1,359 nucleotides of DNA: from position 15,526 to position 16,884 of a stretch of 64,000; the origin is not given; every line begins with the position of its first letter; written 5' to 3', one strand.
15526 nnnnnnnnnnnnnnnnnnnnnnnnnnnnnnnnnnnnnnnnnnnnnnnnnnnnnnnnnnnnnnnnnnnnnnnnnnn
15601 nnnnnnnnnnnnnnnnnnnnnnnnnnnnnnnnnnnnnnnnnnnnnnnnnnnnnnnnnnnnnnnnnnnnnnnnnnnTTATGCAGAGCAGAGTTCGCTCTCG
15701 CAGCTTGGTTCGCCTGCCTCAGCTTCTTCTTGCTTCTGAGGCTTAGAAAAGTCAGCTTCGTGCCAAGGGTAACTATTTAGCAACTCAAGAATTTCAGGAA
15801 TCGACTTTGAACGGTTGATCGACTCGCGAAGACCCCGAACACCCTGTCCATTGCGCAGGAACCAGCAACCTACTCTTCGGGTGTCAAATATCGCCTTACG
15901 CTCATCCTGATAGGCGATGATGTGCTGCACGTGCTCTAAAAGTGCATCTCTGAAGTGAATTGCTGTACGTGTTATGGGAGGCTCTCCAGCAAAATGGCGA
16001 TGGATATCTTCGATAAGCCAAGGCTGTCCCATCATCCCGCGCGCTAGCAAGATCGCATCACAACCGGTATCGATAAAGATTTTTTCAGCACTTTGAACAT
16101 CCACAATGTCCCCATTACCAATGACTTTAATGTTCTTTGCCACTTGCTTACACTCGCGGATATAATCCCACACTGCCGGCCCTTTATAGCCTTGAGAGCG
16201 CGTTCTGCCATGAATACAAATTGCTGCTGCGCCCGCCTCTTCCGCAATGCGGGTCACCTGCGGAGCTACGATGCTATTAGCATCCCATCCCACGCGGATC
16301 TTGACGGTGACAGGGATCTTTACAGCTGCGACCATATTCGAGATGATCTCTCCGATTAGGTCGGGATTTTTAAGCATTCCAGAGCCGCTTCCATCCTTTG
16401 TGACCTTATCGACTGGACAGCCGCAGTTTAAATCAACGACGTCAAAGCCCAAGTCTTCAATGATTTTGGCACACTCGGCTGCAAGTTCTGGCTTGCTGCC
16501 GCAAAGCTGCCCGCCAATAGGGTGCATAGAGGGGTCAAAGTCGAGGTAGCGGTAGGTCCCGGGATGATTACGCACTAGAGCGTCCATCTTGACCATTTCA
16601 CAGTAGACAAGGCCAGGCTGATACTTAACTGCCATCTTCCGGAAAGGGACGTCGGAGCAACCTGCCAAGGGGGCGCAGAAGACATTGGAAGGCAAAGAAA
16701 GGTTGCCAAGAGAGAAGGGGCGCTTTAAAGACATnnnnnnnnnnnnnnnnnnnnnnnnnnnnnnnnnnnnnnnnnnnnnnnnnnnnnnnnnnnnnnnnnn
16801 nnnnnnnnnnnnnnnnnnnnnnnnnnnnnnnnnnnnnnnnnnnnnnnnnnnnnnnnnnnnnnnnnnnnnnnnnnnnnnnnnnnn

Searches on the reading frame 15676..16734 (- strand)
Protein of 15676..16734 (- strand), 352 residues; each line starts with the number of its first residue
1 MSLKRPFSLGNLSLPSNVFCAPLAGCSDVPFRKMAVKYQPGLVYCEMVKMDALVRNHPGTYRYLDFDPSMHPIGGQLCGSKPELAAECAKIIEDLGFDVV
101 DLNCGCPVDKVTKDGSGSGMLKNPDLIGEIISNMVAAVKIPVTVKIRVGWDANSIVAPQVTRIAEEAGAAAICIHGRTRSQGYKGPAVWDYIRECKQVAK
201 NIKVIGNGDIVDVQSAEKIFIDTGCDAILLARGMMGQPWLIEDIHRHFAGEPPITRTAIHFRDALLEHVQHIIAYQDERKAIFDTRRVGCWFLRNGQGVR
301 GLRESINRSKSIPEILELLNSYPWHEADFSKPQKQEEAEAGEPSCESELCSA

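Call 23: search_protein_families(library=pfam, proteins=[window:15676-16734:-], max_evalue=0.01)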
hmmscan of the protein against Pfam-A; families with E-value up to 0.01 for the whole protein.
window:15676-16734:- (352 aa): 2 families
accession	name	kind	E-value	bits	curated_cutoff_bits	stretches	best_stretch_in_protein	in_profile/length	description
PF01207.24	Dus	-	6.1e-77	259.2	20.4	1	20-314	2-297/311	Dihydrouridine synthase (Dus)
PF13714.12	PEP_mutase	-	0.0044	17.1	31.5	1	127-201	57-134/240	Phosphoenolpyruvate phosphomutase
